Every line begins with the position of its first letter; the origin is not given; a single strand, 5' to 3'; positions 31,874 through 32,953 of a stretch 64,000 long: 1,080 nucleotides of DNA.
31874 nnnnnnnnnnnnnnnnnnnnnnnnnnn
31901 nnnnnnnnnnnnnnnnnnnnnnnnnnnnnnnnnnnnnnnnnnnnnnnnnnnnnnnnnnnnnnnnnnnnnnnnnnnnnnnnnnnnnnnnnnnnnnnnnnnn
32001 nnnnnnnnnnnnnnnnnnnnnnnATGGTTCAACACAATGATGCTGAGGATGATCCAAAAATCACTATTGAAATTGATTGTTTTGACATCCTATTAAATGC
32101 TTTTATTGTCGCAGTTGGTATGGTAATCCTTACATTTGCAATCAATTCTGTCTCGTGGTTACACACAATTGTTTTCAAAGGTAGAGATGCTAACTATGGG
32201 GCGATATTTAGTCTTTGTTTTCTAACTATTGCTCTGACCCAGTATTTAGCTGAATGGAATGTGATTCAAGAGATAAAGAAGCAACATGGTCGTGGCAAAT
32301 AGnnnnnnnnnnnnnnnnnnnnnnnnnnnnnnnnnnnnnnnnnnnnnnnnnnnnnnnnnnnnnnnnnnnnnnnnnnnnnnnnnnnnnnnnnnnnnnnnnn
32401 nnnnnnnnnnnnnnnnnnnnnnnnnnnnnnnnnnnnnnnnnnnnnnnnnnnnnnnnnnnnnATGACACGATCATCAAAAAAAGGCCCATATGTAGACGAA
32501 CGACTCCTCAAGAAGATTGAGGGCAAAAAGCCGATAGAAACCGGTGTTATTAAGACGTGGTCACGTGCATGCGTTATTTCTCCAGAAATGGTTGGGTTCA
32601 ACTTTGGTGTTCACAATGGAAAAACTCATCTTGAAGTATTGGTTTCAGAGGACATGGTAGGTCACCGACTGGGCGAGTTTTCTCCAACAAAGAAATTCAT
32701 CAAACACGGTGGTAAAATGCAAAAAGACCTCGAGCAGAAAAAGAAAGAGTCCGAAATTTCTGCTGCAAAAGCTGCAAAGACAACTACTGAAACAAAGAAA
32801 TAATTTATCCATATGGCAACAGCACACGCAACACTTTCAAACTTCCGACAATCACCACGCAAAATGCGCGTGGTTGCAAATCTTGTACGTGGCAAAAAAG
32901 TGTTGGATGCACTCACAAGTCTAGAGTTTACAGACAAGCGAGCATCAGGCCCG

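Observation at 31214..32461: A 1.2 kb insert between rplB and rpsS holds a promoter-to-terminator structured RNA and two small-protein cassettes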

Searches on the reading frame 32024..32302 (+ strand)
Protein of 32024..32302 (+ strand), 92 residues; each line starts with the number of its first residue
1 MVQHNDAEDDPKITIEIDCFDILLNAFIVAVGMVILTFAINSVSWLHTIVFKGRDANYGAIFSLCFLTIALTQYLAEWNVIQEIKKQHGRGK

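Call 9: search_protein_families(library=pfam, proteins=[window:32024-32302:+], max_evalue=10)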
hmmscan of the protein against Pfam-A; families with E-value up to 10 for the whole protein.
window:32024-32302:+ (92 aa): 2 families
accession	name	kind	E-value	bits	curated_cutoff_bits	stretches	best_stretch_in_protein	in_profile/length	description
PF00999.27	Na_H_Exchanger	-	0.015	14.6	26.2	1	13-75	164-227/375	Sodium/hydrogen exchanger, transmembrane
PF12811.12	BaxI_1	-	0.058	13.4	26.2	1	26-87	137-199/233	Bax inhibitor 1 like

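Call 10: search_protein_families(library=padloc, proteins=[window:32024-32302:+], max_evalue=10)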
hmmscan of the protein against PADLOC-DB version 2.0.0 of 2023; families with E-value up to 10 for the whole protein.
window:32024-32302:+ (92 aa): 0 families

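Call 11: search_protein_families(library=phrogs, proteins=[window:32024-32302:+], max_evalue=10)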
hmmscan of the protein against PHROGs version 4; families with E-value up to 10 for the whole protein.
window:32024-32302:+ (92 aa): 1 family
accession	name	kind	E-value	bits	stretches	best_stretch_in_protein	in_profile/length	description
phrog_1792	-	unknown function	0.2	12.7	1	22-46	3-27/53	-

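Call 17: find_encoding_contigs(protein=window:32024-32302:+, flank=5000, max_places=10)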
Protein window:32024-32302:+ (92 aa): 4 contigs read that carry it; 3 places shown.
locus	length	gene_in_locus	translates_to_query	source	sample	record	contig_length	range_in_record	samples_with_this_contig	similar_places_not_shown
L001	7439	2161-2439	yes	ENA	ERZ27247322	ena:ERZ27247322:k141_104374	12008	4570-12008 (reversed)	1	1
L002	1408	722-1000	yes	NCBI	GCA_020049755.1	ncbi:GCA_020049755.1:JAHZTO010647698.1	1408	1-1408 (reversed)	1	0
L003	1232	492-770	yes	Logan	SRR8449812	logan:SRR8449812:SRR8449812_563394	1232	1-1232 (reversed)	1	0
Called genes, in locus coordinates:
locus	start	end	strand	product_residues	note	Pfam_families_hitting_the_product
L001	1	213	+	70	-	?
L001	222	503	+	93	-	PF00276:Ribosomal_L23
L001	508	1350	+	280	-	PF00181:Ribosomal_L2_N, PF03947:Ribosomal_L2_C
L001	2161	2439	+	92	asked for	-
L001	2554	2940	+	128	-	PF00203:Ribosomal_S19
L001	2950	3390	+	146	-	PF00237:Ribosomal_L22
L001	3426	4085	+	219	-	PF07650:KH_2, PF00189:Ribosomal_S3_C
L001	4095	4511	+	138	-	PF00252:Ribosomal_L16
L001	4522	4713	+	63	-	PF00831:Ribosomal_L29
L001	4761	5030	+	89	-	PF00366:Ribosomal_S17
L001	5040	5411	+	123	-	PF00238:Ribosomal_L14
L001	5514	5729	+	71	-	PF00467:KOW, PF17136:ribosomal_L24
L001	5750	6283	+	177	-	PF00281:Ribosomal_L5, PF00673:Ribosomal_L5_C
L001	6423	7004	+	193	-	-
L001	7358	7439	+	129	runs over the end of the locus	PF00410:Ribosomal_S8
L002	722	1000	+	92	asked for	-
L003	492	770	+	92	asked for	-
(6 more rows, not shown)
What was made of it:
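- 32024..32302 (+): ORF92, a small orphan protein with two hydrophobic segments (RBS AAGGAGG 32009-32015). Exact copies occur in 4 contigs (call 17).
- On TIGR-Tas: The neighbours are r-protein genes (call 17).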

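Call 20: find_homologous_proteins(query=window:32024-32302:+, max_evalue=0.01)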
Query window:32024-32302:+ (92 aa): 1 proteins with E <= 0.01 among 1 candidates.
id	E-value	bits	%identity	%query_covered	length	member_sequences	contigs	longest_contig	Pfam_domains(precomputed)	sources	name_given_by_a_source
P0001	5.9e-55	201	100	100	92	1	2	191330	-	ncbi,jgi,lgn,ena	-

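Call 39: find_related_loci(query=window:32024-32302:+, collection=metagenome_contigs, flank=3000)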
Query window:32024-32302:+ (92 aa) in metagenome_contigs; peptide patterns used: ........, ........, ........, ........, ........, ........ (x = any residue, [..] = any of these).
600 stretches matched a pattern (row limit reached: there are more); 1 encode a relative of the query (tblastn E <= 1e-3); 1 distinct loci.
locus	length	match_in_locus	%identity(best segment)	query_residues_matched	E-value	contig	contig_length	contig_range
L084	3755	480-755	100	1-92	6e-62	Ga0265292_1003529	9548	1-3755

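Call 74: find_related_loci(query=window:32024-32302:+, collection=viral_contigs, flank=3000)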
Query window:32024-32302:+ (92 aa) in viral_contigs; peptide patterns used: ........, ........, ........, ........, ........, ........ (x = any residue, [..] = any of these).
44 stretches matched a pattern, but none encodes a relative of the query by tblastn (E <= 1e-3).

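Call 86: find_homologous_proteins(query=A8, max_evalue=0.01)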
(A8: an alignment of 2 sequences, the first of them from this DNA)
Query A8 (2 sequences) (92 aa, profile of the alignment): 2 proteins with E <= 0.01 among 43 candidates.
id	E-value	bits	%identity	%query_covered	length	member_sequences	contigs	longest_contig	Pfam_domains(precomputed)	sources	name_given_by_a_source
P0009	2.0e-50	187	54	100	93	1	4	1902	-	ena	-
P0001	6.6e-50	185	100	100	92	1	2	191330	-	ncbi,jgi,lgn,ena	-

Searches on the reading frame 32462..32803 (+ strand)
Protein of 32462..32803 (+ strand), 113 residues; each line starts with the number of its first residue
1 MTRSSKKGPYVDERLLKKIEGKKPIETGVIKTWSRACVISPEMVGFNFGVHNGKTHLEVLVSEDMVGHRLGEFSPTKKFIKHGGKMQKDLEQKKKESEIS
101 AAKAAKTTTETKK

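Call 98: search_protein_families(library=pfam, proteins=[window:32462-32803:+], max_evalue=0.01)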
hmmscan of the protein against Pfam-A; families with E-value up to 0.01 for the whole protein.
window:32462-32803:+ (113 aa): 1 family
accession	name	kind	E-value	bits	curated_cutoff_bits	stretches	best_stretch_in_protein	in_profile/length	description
PF00203.26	Ribosomal_S19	-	5.3e-32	109.9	27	1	3-82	1-81/81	Ribosomal protein S19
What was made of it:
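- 32462..32803 (+): rpsS (S19), downstream neighbour. Pfam PF00203, E 5e-32 (call 98).
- Checked: rplB and rpsS: rplB is 30371-31213. rpsS is 32462-32803 (Pfam S19, call 98).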
